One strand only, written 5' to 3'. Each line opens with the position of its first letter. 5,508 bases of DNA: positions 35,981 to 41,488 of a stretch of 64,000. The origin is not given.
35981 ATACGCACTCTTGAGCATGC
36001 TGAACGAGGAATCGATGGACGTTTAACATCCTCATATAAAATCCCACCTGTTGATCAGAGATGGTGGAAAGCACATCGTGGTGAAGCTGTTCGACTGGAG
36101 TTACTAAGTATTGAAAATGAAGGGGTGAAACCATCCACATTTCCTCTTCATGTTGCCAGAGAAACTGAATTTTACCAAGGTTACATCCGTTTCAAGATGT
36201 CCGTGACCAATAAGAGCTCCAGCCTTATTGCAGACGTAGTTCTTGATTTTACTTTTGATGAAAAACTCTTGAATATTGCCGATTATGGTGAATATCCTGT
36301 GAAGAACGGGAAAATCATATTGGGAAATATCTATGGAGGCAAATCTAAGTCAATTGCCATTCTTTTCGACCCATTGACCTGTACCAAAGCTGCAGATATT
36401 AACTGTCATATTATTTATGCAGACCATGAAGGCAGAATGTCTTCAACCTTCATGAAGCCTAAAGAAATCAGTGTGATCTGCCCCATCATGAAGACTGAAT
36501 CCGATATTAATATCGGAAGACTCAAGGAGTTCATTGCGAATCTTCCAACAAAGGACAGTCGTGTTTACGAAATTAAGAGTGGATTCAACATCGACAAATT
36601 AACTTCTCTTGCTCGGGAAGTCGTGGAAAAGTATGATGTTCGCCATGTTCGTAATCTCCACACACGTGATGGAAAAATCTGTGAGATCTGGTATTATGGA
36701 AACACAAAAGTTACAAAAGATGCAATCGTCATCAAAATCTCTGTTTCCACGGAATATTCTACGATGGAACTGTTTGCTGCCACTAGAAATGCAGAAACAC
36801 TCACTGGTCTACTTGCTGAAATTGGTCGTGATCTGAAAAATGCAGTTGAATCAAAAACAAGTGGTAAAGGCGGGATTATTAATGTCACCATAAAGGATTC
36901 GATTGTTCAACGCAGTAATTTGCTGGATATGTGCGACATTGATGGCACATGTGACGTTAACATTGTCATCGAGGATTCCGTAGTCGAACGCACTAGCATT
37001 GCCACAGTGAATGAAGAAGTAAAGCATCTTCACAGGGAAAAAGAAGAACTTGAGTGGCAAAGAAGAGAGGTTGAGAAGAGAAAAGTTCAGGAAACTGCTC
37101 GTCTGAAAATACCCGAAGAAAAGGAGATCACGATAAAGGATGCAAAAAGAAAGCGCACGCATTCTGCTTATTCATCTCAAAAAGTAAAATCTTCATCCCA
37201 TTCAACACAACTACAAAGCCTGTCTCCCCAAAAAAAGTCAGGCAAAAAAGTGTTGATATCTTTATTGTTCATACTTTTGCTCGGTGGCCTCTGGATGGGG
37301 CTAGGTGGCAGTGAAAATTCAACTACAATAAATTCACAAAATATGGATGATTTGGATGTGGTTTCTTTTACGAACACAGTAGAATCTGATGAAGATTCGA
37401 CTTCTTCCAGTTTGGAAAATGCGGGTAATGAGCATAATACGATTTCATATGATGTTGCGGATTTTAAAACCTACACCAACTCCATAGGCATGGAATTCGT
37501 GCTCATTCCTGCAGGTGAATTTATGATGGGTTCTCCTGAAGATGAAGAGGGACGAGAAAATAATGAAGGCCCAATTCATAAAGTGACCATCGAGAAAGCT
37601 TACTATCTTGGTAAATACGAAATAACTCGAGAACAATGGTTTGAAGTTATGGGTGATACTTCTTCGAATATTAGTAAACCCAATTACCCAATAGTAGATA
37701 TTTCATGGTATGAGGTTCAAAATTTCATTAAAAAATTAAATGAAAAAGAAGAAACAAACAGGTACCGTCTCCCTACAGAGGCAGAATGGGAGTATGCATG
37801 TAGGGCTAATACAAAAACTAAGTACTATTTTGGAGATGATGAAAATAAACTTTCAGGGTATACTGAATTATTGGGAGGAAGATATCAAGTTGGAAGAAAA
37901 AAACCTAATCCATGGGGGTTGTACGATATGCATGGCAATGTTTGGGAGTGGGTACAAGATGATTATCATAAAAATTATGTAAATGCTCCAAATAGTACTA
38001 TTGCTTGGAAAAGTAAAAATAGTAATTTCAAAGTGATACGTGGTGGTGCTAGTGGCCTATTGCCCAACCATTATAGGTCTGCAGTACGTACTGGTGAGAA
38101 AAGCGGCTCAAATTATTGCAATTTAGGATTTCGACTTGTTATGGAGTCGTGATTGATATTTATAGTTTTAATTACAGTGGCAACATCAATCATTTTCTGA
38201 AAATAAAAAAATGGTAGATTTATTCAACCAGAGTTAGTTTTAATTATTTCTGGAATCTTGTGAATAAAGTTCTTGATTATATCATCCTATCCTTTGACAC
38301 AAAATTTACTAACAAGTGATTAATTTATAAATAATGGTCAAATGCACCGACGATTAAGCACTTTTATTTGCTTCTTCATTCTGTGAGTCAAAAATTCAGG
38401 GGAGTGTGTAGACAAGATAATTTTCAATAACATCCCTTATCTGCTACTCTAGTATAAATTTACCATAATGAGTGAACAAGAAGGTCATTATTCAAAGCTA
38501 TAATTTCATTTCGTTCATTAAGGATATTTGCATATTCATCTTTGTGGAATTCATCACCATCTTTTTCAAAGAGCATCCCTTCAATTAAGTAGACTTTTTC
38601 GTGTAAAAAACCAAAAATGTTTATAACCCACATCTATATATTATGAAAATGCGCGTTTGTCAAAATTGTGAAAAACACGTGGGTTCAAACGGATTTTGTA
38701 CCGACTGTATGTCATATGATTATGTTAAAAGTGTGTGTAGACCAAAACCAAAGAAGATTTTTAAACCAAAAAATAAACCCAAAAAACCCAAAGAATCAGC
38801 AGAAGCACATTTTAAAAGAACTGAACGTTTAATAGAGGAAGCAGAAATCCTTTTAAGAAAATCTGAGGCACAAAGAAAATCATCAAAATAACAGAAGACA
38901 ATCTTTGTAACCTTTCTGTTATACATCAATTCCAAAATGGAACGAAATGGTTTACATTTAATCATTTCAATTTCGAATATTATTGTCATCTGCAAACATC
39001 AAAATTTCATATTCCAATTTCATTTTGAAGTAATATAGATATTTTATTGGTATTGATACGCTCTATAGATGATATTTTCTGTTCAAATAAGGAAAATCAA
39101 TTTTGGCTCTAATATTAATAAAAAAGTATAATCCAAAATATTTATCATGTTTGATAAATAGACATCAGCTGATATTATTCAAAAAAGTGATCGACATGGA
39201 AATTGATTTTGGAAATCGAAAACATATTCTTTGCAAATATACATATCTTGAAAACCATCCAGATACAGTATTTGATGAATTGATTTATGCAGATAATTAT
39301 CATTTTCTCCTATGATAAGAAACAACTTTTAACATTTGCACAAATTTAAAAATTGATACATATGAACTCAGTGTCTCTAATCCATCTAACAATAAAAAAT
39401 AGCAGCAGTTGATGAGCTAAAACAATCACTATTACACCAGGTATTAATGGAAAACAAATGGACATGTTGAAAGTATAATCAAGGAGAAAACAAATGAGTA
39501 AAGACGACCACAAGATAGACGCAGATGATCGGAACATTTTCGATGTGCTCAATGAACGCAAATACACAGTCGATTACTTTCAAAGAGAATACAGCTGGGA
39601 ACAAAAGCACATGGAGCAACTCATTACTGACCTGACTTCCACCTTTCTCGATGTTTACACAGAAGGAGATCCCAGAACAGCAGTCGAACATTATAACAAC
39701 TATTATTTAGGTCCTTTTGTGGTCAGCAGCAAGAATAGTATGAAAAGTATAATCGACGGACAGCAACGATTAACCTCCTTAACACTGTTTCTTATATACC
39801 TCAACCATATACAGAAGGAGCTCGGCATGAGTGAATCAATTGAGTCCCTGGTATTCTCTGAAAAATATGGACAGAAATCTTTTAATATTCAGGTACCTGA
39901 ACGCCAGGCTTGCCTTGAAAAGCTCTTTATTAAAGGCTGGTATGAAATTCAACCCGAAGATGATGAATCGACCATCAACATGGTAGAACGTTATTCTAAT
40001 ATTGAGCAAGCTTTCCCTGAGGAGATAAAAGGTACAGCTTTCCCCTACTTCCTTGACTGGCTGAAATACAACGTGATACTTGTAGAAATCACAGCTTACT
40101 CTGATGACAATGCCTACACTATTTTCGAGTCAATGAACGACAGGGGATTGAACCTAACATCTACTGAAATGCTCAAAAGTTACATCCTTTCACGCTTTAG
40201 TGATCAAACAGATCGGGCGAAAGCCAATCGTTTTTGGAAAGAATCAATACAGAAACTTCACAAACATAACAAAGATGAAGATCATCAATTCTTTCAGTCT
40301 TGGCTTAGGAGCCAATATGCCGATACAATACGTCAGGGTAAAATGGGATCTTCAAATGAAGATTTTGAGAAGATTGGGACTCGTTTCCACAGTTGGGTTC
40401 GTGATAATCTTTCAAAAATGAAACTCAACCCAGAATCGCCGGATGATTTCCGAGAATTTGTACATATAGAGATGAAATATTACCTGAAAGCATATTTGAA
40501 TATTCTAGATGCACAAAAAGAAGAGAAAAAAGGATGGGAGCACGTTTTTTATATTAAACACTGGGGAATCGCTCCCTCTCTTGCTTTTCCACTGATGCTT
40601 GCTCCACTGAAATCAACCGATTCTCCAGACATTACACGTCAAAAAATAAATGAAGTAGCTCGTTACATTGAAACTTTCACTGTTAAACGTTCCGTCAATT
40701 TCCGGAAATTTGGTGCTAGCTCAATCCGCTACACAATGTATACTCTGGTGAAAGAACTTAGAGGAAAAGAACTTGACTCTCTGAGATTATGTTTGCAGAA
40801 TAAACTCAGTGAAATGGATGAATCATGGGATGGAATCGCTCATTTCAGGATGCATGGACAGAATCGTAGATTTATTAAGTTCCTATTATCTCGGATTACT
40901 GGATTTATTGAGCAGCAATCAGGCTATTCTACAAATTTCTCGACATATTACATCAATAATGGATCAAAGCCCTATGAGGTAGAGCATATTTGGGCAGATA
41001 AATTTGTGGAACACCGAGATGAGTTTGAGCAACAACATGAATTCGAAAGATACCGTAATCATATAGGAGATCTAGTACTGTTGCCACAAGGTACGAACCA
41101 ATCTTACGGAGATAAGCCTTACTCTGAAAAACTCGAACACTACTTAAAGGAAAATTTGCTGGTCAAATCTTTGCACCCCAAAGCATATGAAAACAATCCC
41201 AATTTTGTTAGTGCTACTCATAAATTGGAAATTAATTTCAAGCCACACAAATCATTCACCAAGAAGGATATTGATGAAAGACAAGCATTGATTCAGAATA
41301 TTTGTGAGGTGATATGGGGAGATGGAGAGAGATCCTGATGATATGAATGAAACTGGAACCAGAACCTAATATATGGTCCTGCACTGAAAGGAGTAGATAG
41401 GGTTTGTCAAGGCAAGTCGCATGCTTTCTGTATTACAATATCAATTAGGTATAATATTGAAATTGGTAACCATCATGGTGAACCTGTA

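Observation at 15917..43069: ~27-kb genomic island integrated at tRNA-Thr with a decayed integrase and a degenerate attR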

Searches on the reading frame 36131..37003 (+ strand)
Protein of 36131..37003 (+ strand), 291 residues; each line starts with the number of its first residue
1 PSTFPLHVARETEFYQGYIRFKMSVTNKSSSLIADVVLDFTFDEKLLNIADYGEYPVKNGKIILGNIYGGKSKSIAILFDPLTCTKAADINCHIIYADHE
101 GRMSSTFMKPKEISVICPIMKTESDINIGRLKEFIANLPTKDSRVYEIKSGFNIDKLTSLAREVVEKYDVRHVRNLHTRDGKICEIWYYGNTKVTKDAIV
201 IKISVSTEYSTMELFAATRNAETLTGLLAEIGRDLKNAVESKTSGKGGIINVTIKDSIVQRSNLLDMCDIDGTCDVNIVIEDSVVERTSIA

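Call 59: find_homologous_proteins(query=window:36131-37003:+, max_evalue=0.001)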
Query window:36131-37003:+ (291 aa): 50 proteins with E <= 0.001 among 923 candidates.
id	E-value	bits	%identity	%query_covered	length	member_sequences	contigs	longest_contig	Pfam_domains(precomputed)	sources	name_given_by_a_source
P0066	3.9e-124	432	67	98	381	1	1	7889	-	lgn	-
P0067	5.2e-120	418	67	92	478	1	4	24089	-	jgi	jgi:hypothetical protein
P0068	1.1e-118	414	66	98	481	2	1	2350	-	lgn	-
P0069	1.6e-117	410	64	98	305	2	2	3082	-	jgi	-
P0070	2.3e-115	403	64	98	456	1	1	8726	-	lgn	-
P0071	2.3e-113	396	63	92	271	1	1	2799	-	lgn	-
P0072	3.5e-113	396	64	92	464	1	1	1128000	-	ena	-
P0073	7.7e-113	395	61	98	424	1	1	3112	-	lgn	-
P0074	4.7e-112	392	63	98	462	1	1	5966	-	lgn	-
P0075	1.9e-107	377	57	97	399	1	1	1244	-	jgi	jgi:hypothetical protein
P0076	3.2e-107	376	58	98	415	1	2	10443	-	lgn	-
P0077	8.6e-107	375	58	98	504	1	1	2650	PF03704.24,PF13431.13,PF13240.12,PF23914.2,PF13414.13,PF13176.13,PF12569.15,PF13428.13,PF13374.13,PF14559.13,PF24575.2,PF13371.13,PF00515.35,PF13424.13,PF13432.13,PF13181.13,PF01239.29,PF07719.24,PF13174.13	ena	-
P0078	1.4e-106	374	62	92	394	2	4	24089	-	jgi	jgi:hypothetical protein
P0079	1.9e-106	374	59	98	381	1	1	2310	PF14470.13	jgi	jgi:hypothetical protein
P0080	2.8e-100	353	57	98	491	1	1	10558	PF13240.12,PF14470.13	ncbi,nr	ncbi:MAG: PH domain-containing protein [Methanosarcinaceae archaeon]|nr:PH domain-containing protein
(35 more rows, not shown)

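Call 62: search_solved_structures(query=A5, max_evalue=10)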
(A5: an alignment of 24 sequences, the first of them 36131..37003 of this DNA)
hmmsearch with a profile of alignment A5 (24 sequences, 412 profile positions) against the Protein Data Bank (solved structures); distinct sequences matched with E-value up to 10: 24.
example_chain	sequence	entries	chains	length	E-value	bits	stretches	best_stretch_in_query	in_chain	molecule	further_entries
6yej_A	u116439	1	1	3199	0.0011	21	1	312-372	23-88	Huntingtin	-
29vf_O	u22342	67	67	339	0.0015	20.6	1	311-370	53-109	TATA-box-binding protein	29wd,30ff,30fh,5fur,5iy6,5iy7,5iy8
7o4h_A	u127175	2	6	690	0.0031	19.5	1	308-369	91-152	cGMP-gated cation channel alpha-1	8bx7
9b62_G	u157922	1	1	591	0.18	13.7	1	324-362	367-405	Ran GTPase-activating protein 1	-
6ynx_n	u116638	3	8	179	0.57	12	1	315-378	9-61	ATPTT8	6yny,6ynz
3ksc_A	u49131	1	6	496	1.2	11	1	315-364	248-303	LegA class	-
8dty_A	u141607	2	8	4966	2.3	10.1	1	316-370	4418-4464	Ryanodine receptor 2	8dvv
6wou_A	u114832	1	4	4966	2.3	10.1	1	316-370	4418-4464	Ryanodine receptor 2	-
6wov_A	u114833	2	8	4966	2.3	10.1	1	316-370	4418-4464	Ryanodine receptor 2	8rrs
8dtz_A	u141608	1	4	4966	2.3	10.1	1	316-370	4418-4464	Ryanodine receptor 2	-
7vml_A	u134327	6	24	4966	2.5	9.9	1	316-370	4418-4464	Ryanodine receptor 2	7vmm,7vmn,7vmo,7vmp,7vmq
7vmr_A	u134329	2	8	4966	2.5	9.9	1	316-370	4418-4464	Ryanodine receptor 2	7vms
5go9_A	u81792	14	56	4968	3.3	9.6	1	317-372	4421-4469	RyR2 | Ryanodine receptor 2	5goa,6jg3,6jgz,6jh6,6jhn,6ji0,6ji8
8p94_I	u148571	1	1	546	3.6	9.4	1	292-356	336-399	Src substrate cortactin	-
5l1d_A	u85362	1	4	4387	3.8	9.3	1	313-373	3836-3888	Ryanodine Receptor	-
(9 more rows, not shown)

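Call 67: predict_structure(alignment_id=A5)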
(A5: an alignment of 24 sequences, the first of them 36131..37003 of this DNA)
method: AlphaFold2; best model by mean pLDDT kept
length: 291 residues; sequences in the alignment: 24
mean_pLDDT: 81.3   pTM: 0.55
mean pLDDT of the five models: 81.3, 81.0, 79.8, 79.4, 74.3
residues with pLDDT >= 90: 88; 70-90: 153; 50-70: 36; < 50: 14
segments of 3 or more residues with pLDDT < 50: 118-126, 289-291
pLDDT, mean of each block of 10 residues (from residue 1): 77 80 94 95 86 91 95 93 74 94 92 61 51 77 88 85 86 76 86 79 91 90 80 87 67 77 68 76 64 35
secondary structure, 60 per line:
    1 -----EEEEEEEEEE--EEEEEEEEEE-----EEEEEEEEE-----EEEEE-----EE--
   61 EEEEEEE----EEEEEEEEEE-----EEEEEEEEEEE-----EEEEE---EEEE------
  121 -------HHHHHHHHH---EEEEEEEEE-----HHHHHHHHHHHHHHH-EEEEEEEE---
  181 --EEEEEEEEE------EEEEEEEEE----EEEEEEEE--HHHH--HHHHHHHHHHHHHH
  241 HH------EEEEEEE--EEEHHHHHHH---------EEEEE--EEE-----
elements in order: E6-15 E18-27 E33-41 E47-51 E61-67 E72-81 E87-97 E103-107 E111-114 H128-136 E140-148 H154-168 E170-177 E183-191 E198-206 E211-218 H221-224 H227-242 E249-255 E258-260 H261-267 E277-281 E284-286
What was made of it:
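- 35804..38152 (+): 782-aa membrane protein: cytoplasmic adaptin-appendage-like domain (IG sandwich plus platform), two DS[IV]V[QE]R[ST] motifs, coiled coil, TM and an extracellular FGE-sulfatase domain. AF2 model pLDDT 81 (call 67).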

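Call 117: fold_search(model_id=the predicted structure, library=pdb)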
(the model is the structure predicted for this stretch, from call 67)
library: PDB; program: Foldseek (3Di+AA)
matches with E <= 10: 1480; with E <= 0.001: 50
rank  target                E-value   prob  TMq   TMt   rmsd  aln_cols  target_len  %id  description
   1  9qpq_H                5.8e-10  1.00  0.32  0.37  14.7       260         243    9  The structure of the COPI leaf bound to GOLPH3 (released 2025-10-22)
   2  9ppp_A                5.8e-10  1.00  0.28  0.34  13.5       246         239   13  Structure of Alpha Appendage of AP2 bound to the extended FxDxF motif derived of CCDC32 (released 2026-04-08)
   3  1e42_A                6.8e-10  1.00  0.30  0.36  13.4       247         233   11  Beta2-adaptin appendage domain, from clathrin adaptor AP2 (released 2000-08-21)
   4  7ohi_A                1.0e-09  1.00  0.30  0.34  14.0       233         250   13  FCHO1-peptide-AP2 alpha ear complex (released 2022-06-01)
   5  2vj0_A                1.1e-09  1.00  0.30  0.35  14.1       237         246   12  Crystal structure of the alpha-adaptin appendage domain, from the AP2 adaptor complex, in complex with an FXDNF peptid (released 2007-12-25)
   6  1b9k                  1.2e-09  1.00  0.29  0.35  13.4       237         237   12  ALPHA-ADAPTIN APPENDAGE DOMAIN, FROM CLATHRIN ADAPTOR AP2 (released 1999-07-06)
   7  3hs8_A                1.9e-09  1.00  0.30  0.36  14.1       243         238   12  Intersectin 1-peptide-AP2 alpha ear complex (released 2010-02-23)
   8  9pue_A                3.7e-09  1.00  0.30  0.35  13.5       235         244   12  Structure of Alpha Appendage of AP2 bound to the FxDxF motif derived of CCDC32 (released 2026-04-08)
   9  1w80_A                4.7e-09  1.00  0.29  0.34  14.3       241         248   13  Crystal structure of the alpha-adaptin appendage domain, from the AP2 adaptor complex, bound to 2 peptides from Synapt (released 2004-10-27)
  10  1qtp                  1.4e-08  1.00  0.29  0.33  13.8       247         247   11  CRYSTAL STRUCTURE OF THE AP-2 CLATHRIN ADAPTOR ALPHA-APPENDAGE (released 1999-07-12)
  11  1pzd                  1.5e-08  1.00  0.29  0.31  14.2       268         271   11  Structural Identification of a conserved appendage domain in the carboxyl-terminus of the COPI gamma-subunit. (released 2003-10-14)
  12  2iv9_A                1.7e-08  1.00  0.29  0.34  13.4       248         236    9  B2-appendage from AP2 in complex with Eps15 peptide (released 2007-03-13)
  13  1r4x                  7.2e-08  1.00  0.30  0.32  14.1       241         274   10  Crystal Structure Analys of the Gamma-COPI Appendage domain (released 2003-10-28)
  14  5a1u_E                6.5e-07  1.00  0.28  0.12  14.1       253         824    9  The structure of the COPI coat triad (released 2015-07-08)
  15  8b5l_v                3.4e-05  1.00  0.30  0.52   7.4       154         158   13  Cryo-EM structure of ribosome-Sec61-TRAP (TRanslocon Associated Protein) translocon complex (released 2023-03-01)
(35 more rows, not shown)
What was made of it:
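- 35804..38152 (+): The Foldseek top 14 hits are AP2 alpha/beta2 and COPI gamma appendages, E = 6e-10 to 6.5e-7 (call 117).
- Tried and rejected: Foldseek was needed (call 117).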

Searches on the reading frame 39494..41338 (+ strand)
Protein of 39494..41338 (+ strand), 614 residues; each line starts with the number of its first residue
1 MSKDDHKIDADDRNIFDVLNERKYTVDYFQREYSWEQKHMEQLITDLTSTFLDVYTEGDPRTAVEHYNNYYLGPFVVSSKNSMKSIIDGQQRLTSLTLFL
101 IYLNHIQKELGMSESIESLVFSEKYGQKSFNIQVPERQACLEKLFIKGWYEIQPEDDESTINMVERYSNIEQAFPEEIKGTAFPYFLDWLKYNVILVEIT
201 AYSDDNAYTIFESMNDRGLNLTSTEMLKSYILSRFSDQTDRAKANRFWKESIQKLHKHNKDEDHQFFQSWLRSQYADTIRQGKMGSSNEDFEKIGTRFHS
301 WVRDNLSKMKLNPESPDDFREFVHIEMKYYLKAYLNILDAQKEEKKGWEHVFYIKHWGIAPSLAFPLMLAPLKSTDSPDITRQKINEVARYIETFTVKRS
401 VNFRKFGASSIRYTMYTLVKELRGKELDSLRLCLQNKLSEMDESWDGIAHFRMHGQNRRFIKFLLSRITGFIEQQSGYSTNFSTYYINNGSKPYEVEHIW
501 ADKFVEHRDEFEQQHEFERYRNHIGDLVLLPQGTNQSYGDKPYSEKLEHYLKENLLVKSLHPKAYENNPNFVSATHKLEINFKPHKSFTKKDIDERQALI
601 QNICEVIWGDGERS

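Call 10: search_protein_families(library=pfam, proteins=[window:39494-41338:+], max_evalue=0.01)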
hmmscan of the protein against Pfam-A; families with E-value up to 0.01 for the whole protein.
window:39494-41338:+ (614 aa): 2 families
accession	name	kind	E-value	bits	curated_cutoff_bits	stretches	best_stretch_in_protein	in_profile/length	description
PF03235.19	GmrSD_N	-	6.4e-32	111.7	33.2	1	17-231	3-198/199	GmrSD restriction endonuclease, N-terminal domain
PF07510.16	GmrSD_C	-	1e-09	38.8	23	1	486-599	41-134/138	GmrSD restriction endonucleases, C-terminal domain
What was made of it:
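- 39494..41338 (+): GmrSD-type (DUF262/DUF1524) type IV restriction-like defence gene. Pfam GmrSD_N and GmrSD_C (call 10).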

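Call 50: search_protein_families(library=padloc, proteins=[window:39494-41338:+], max_evalue=0.001)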
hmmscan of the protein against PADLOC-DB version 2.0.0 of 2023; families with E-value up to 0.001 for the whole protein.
window:39494-41338:+ (614 aa): 33 families (the best 25 are shown)
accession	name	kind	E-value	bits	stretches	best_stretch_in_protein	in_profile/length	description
PDLC04154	HEC-06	-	2.7e-38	130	3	7-108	6-98/569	-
PDLC04155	HEC-06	-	3.7e-37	126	3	7-117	4-104/562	-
PDLC04157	HEC-06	-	3e-36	123.2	2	5-274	4-275/558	-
PDLC02687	Orf5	-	1.8e-34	117.4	3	170-262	172-269/543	Orf5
PDLC02693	Orf5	-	2.9e-34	117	1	21-557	6-512/543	Orf5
PDLC02695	Orf5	-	1.6e-28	97.5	3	8-116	3-111/601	Orf5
PDLC02700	Orf5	-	7.3e-27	92.3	1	17-275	5-266/555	Orf5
PDLC02701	Orf5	-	1.2e-25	88.1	3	24-118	20-114/596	Orf5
PDLC02686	Orf5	-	2e-19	67.5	1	14-259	12-265/566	Orf5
PDLC02792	SspE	-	1.4e-18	64.7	2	26-106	26-114/771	SspE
PDLC02691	Orf5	-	6e-18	62.7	2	9-118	4-105/579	Orf5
PDLC02694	Orf5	-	3.6e-17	60.2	1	13-266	6-277/574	Orf5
PDLC02786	SspE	-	4.5e-17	59.6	1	10-114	8-116/766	SspE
PDLC02688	Orf5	-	6.6e-17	59.3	2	22-284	8-283/554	Orf5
PDLC02698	Orf5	-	1.9e-14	51.4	2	7-117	2-102/573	Orf5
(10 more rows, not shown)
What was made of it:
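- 39494..41338 (+): PADLOC HEC-06/Orf5/SspE-like (call 50).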
